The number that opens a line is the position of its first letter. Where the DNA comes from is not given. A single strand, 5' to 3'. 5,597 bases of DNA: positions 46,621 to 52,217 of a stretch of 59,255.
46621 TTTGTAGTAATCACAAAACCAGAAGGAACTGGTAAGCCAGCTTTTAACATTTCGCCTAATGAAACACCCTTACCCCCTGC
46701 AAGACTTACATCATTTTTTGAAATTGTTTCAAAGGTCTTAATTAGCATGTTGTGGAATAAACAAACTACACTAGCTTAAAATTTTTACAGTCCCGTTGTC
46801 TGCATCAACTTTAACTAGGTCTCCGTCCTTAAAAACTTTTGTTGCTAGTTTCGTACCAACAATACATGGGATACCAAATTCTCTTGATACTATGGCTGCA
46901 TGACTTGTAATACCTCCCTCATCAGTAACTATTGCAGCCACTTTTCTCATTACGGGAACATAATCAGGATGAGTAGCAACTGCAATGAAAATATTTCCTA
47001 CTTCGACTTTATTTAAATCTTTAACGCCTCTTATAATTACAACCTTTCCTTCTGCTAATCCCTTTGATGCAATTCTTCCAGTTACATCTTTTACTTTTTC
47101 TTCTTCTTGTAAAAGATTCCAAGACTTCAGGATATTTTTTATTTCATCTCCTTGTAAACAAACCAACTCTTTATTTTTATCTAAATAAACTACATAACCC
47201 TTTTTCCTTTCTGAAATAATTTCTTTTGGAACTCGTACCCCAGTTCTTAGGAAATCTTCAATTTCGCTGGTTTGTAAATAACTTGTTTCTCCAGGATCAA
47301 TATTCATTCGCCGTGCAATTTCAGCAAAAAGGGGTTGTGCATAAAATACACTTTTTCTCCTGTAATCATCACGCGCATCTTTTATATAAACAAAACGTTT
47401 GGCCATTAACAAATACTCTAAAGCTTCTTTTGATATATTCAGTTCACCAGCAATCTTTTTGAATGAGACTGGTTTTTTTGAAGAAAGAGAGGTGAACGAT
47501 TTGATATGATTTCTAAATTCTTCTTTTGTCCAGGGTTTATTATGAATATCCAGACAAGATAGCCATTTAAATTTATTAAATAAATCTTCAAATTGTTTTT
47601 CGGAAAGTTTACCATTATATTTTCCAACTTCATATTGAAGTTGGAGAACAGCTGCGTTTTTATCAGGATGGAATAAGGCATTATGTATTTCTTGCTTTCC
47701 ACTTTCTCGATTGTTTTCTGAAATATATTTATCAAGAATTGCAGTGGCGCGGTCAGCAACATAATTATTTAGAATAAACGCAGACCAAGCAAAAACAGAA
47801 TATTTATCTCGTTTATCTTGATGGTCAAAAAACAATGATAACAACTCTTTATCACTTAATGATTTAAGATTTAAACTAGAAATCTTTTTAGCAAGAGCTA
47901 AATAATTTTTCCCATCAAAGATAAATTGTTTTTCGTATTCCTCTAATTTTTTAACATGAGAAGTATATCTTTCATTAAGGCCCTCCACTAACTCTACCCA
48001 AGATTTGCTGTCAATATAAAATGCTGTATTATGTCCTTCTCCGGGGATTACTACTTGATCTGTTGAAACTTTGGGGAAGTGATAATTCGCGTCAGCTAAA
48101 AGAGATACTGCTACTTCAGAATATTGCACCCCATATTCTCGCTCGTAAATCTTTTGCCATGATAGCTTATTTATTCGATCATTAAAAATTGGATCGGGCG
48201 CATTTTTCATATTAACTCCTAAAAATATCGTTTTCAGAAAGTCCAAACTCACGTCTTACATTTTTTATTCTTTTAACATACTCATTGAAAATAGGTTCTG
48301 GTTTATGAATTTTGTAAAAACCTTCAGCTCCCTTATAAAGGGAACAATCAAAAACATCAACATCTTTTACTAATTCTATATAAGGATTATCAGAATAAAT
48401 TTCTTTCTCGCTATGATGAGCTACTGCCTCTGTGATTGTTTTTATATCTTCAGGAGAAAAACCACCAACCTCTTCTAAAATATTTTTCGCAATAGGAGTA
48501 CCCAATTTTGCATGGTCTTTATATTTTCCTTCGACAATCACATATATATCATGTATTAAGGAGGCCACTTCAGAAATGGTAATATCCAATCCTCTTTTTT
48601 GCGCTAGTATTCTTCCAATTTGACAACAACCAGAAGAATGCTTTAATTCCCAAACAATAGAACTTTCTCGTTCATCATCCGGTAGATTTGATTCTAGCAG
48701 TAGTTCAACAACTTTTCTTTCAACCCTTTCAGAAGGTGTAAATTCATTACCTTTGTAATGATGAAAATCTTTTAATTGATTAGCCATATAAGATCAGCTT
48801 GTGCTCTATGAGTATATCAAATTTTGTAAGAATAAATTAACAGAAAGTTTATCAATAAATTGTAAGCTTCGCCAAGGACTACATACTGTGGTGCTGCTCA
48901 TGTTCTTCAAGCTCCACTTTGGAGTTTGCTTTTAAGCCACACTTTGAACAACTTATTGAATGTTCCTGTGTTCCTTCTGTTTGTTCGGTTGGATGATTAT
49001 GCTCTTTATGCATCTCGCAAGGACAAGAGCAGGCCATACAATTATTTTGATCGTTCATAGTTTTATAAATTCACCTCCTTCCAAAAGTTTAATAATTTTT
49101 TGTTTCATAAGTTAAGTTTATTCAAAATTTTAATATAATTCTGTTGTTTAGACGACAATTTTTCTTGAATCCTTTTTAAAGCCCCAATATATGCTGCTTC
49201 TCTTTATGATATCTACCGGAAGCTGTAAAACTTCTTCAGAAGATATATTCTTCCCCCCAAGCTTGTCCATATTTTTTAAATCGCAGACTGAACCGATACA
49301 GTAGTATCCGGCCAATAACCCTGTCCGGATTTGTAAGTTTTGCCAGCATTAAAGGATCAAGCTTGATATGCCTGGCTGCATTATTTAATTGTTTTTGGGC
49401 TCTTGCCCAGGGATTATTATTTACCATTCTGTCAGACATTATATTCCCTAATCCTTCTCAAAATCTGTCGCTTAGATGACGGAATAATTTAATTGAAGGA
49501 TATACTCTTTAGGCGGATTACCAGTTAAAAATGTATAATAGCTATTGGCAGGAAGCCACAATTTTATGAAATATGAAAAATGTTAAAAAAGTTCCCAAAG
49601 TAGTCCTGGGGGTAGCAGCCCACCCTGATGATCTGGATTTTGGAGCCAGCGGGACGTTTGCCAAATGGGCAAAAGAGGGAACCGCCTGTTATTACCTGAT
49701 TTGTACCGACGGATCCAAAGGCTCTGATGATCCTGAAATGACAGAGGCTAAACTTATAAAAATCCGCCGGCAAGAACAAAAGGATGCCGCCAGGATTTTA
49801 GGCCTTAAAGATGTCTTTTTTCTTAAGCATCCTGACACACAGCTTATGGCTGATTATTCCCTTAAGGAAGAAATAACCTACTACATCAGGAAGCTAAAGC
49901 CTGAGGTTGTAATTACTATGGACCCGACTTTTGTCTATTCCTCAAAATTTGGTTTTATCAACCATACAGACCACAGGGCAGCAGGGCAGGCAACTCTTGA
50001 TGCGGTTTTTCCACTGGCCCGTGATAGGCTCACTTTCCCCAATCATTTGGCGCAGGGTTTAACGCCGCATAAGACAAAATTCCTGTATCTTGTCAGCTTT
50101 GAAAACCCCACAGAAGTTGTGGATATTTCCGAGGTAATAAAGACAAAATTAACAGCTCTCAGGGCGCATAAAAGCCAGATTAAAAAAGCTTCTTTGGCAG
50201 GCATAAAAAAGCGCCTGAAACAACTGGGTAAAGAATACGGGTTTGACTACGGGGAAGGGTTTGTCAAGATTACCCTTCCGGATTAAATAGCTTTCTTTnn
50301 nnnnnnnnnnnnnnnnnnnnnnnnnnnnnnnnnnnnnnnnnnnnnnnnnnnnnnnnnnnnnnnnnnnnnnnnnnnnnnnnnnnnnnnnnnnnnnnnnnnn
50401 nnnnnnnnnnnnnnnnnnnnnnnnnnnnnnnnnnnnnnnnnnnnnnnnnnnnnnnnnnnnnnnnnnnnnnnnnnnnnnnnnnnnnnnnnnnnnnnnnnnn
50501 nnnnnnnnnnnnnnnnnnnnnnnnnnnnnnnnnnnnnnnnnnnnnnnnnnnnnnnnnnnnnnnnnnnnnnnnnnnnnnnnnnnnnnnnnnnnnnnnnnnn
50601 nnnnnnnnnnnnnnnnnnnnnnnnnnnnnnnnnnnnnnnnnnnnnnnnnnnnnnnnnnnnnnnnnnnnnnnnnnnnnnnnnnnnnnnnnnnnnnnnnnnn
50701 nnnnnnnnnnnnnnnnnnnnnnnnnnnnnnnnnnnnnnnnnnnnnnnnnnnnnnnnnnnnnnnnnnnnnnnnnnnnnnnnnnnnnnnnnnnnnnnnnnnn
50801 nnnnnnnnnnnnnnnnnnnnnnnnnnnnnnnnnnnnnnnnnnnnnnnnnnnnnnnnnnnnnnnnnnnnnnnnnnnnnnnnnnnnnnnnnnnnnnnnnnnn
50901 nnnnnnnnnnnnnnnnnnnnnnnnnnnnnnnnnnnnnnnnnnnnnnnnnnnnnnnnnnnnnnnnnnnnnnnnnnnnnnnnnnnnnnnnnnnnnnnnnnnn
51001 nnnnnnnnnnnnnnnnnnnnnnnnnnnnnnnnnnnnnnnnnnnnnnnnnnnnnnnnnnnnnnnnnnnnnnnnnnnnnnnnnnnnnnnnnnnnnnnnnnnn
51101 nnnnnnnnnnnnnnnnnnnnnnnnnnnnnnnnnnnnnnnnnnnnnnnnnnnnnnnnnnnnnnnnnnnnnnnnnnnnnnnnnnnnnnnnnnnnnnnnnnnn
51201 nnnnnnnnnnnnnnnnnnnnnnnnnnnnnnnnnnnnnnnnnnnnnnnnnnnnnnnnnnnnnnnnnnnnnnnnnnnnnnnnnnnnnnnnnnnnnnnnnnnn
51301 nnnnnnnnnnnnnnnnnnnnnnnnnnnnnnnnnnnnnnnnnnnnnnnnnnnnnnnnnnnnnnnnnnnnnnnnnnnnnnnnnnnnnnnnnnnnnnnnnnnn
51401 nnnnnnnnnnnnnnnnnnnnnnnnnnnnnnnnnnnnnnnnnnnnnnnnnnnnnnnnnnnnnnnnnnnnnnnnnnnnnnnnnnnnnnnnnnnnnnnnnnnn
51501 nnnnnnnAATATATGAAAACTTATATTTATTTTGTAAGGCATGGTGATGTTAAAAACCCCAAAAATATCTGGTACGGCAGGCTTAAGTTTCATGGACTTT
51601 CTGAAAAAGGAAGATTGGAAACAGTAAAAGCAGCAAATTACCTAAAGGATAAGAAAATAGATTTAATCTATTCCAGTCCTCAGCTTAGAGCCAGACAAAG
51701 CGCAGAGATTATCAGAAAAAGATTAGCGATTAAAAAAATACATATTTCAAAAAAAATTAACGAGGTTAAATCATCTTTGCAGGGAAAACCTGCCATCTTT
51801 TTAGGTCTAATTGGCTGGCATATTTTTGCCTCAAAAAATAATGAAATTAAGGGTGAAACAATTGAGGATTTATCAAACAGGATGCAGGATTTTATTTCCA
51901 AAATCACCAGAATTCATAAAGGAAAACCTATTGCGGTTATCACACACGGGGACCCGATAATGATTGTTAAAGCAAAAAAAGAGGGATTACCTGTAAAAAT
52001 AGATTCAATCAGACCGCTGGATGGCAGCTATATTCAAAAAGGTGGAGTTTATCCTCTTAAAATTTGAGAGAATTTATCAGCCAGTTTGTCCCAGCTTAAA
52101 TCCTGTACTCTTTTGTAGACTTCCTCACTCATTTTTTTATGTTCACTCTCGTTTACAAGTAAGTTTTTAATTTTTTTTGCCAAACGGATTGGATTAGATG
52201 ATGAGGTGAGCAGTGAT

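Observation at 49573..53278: Clustered mycothiol-like pathway (MshB-, MshC-, phosphatase, MshA-like): candidate novel low-molecular-weight thiol system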

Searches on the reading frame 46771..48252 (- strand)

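Call 8: search_protein_families(library=pfam, proteins=[window:46771-48252:-], max_evalue=0.0001)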
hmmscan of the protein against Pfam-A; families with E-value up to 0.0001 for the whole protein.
window:46771-48252:- (493 aa): 1 family
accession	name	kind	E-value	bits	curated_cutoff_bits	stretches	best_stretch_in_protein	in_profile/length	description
PF00391.29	PEP-utilizers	-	2.4e-25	88.4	23.1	1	418-487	3-72/72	PEP-utilising enzyme, mobile domain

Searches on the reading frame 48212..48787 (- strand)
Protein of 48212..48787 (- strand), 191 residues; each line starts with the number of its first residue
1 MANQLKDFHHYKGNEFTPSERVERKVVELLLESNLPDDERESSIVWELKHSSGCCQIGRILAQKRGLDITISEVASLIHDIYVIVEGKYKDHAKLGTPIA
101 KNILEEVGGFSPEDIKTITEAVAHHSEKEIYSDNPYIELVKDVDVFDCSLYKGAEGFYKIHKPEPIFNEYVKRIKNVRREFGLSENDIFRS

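Call 8: search_protein_families(library=pfam, proteins=[window:48212-48787:-], max_evalue=0.0001)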
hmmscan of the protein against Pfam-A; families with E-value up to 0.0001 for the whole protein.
window:48212-48787:- (191 aa): 1 family
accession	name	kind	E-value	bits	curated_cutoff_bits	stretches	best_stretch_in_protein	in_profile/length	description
PF01966.28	HD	-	5.4e-08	33.6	22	1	49-147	3-111/116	HD domain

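Call 76: search_protein_families(library=ncbifam, proteins=[window:48212-48787:-], max_evalue=0.001)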
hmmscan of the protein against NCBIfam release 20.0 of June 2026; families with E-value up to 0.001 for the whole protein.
window:48212-48787:- (191 aa): 5 families
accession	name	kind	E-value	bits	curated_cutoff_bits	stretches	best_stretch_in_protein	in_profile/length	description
TIGR03319.1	RNase_Y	equivalog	4.5e-05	22.1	454.35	1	48-132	331-408/514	ribonuclease Y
NF002895.0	PRK03381.1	equivalog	5.8e-05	21.4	631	1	74-125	448-495/782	[protein-PII] uridylyltransferase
NF009345.0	PRK12705.1-2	equivalog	0.00055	18.6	904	1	48-130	326-401/509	hypothetical protein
NF002829.0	PRK03007.1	equivalog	0.00072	18.6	385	1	48-81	68-101/425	deoxyguanosinetriphosphate triphosphohydrolase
NF009344.0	PRK12705.1-1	equivalog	0.00078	18.2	831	1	48-130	389-463/572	hypothetical protein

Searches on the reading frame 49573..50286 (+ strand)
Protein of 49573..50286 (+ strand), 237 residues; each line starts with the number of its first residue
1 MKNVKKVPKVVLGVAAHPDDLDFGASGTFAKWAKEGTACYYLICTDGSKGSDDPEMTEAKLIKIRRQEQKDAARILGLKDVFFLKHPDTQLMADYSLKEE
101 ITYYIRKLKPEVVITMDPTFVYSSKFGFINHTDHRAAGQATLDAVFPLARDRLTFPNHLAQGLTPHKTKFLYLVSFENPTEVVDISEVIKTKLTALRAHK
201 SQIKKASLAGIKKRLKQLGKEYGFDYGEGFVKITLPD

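Call 3: search_protein_families(library=pfam, proteins=[window:49573-50286:+], max_evalue=0.01)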
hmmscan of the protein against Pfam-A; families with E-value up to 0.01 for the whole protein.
window:49573-50286:+ (237 aa): 1 family
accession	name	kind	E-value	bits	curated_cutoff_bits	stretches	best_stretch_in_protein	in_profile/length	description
PF02585.22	PIG-L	-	4e-29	102.2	28.2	1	14-144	3-128/129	GlcNAc-PI de-N-acetylase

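Call 4: search_protein_families(library=ncbifam, proteins=[window:49573-50286:+], max_evalue=0.01)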
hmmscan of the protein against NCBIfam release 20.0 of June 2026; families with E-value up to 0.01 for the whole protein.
window:49573-50286:+ (237 aa): 4 families
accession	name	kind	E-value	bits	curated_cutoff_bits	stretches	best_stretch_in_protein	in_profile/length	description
TIGR04001.1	thiol_BshB1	equivalog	3.5e-28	98.9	182.5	1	11-232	4-220/226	bacillithiol biosynthesis deacetylase BshB1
TIGR04000.1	thiol_BshB2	equivalog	1.9e-24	86.6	195.25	1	11-214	3-195/217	bacillithiol biosynthesis deacetylase BshB2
TIGR03446.1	mycothiol_Mca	equivalog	1.8e-13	50.7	277.15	1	12-82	4-79/283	mycothiol conjugate amidase Mca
TIGR03445.1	mycothiol_MshB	equivalog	2.6e-10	40.7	224.35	1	14-85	3-81/284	N-acetyl-1-D-myo-inositol-2-amino-2-deoxy-alpha-D-glucopyranoside deacetylase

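Call 21: search_solved_structures(query=window:49573-50286:+, max_evalue=0.00001, show_alignments=2)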
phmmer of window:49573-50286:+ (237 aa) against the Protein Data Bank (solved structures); distinct sequences matched with E-value up to 0.00001: 9.
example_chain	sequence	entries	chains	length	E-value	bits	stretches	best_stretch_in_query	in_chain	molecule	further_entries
8bgn_A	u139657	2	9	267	1.5e-32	116.4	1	5-230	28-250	Diacetylchitobiose deacetylase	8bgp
8bgo_A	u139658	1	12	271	1.6e-32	116.4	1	5-230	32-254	Diacetylchitobiose deacetylase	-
3wl4_A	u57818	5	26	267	1.2e-31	113.5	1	8-230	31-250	Uncharacterized protein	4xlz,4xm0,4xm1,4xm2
3we7_A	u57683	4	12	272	1.7e-29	106.4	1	3-230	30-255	Putative uncharacterized protein PH0499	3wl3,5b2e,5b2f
5bmo_A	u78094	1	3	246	7.3e-24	88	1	11-200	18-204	Putative uncharacterized protein LnmX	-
2ixd_A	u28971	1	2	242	2.5e-17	66.6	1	11-231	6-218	LMBE-RELATED PROTEIN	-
6p2t_A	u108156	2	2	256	1.1e-14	58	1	11-231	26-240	N-acetyl-alpha-D-glucosaminyl L-malate deacetylase 1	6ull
1uan_A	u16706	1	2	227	1.2e-06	31.7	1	12-149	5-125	hypothetical protein TT1542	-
5cgz_A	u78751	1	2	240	1.5e-06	31.4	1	10-118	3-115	4-oxalmesaconate hydratase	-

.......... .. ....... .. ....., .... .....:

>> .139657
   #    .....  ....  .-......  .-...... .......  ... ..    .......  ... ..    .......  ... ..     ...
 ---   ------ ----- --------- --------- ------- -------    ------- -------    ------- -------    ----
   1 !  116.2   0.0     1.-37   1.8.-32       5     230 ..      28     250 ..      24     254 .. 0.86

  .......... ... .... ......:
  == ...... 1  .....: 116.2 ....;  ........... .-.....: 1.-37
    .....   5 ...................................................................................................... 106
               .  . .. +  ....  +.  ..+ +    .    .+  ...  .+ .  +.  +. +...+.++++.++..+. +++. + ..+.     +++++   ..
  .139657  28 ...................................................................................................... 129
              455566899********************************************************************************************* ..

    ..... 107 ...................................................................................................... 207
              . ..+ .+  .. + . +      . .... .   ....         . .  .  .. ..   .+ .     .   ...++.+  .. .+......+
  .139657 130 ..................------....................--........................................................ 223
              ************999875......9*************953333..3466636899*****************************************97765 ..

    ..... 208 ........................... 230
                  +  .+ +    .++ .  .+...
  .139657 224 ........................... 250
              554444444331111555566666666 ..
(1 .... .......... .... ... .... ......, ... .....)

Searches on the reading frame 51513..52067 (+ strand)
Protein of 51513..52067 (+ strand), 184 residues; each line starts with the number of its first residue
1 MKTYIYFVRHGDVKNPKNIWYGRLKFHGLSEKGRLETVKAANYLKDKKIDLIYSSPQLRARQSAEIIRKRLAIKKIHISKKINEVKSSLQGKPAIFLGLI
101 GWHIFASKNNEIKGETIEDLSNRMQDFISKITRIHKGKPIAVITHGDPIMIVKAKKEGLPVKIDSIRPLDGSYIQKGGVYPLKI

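Call 3: search_protein_families(library=pfam, proteins=[window:51513-52067:+], max_evalue=0.01)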
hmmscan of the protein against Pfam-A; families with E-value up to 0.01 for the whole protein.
window:51513-52067:+ (184 aa): 1 family
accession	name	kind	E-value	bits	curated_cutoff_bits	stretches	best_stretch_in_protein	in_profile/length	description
PF00300.27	His_Phos_1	-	2.8e-24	86.3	21.7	1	5-161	1-163/194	Histidine phosphatase superfamily (branch 1)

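Call 4: search_protein_families(library=ncbifam, proteins=[window:51513-52067:+], max_evalue=0.01)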
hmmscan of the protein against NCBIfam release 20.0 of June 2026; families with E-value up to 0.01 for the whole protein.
window:51513-52067:+ (184 aa): 14 families
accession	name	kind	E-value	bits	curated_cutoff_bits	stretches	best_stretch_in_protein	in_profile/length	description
TIGR03162.1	ribazole_cobC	equivalog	9.5e-20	70.8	162.9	1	5-161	1-160/176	alpha-ribazole phosphatase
NF038349.1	dPGM_arch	equivalog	4e-16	59.5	225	1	6-151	2-143/194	2,3-diphosphoglycerate-dependent phosphoglycerate mutase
NF045917.1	PhserinePhPspA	equivalog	1.1e-14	54.6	350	2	5-85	4-83/211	phosphoserine phosphatase PspA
NF005567.0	PRK07238.1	equivalog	8e-11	41.9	326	1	3-151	178-332/378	bifunctional RNase H/acid phosphatase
TIGR03848.1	MSMEG_4193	subfamily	1.7e-10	40.7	203.85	1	6-159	3-166/204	MSMEG_4193 family putative phosphomutase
TIGR00249.1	sixA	equivalog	4.2e-09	36.4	74.5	1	5-82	3-78/154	phosphohistidine phosphatase SixA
NF009994.0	PRK13463.1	equivalog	1.3e-08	34.9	277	1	1-146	1-152/203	phosphoserine phosphatase 1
NF002217.0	PRK01112.1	equivalog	9.6e-08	31.7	320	1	5-80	4-79/228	2,3-bisphosphoglycerate-dependent phosphoglycerate mutase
NF011580.0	PRK15004.1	equivalog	9.8e-08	32.2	250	1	5-86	3-83/203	adenosylcobalamin/alpha-ribazole phosphatase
NF002901.0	PRK03482.1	equivalog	7e-07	29.1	261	1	5-161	4-166/215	2,3-diphosphoglycerate-dependent phosphoglycerate mutase GpmB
TIGR01258.1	pgm_1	subfamily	1.6e-05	24.4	81.7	1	6-84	4-86/245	2,3-bisphosphoglycerate-dependent phosphoglycerate mutase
NF010718.0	PRK14120.1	equivalog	2.3e-05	23.8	366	1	5-84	7-90/249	phosphoglyceromutase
NF002339.0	PRK01295.1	equivalog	5.4e-05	22.7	316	1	2-81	2-83/206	2,3-bisphosphoglycerate-dependent phosphoglycerate mutase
NF010713.0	PRK14115.1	equivalog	0.0002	20.7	305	1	5-83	4-86/248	2,3-diphosphoglycerate-dependent phosphoglycerate mutase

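Call 22: search_solved_structures(query=window:51513-52067:+, max_evalue=0.00001, show_alignments=1)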
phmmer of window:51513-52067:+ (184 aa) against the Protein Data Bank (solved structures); distinct sequences matched with E-value up to 0.00001: 2.
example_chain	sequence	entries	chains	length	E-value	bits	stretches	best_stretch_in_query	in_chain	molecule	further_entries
1ebb_A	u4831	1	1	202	8.9e-07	32.2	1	3-155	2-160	PHOSPHATASE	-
1h2e_A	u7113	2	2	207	9.6e-07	32.1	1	3-155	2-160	PHOSPHATASE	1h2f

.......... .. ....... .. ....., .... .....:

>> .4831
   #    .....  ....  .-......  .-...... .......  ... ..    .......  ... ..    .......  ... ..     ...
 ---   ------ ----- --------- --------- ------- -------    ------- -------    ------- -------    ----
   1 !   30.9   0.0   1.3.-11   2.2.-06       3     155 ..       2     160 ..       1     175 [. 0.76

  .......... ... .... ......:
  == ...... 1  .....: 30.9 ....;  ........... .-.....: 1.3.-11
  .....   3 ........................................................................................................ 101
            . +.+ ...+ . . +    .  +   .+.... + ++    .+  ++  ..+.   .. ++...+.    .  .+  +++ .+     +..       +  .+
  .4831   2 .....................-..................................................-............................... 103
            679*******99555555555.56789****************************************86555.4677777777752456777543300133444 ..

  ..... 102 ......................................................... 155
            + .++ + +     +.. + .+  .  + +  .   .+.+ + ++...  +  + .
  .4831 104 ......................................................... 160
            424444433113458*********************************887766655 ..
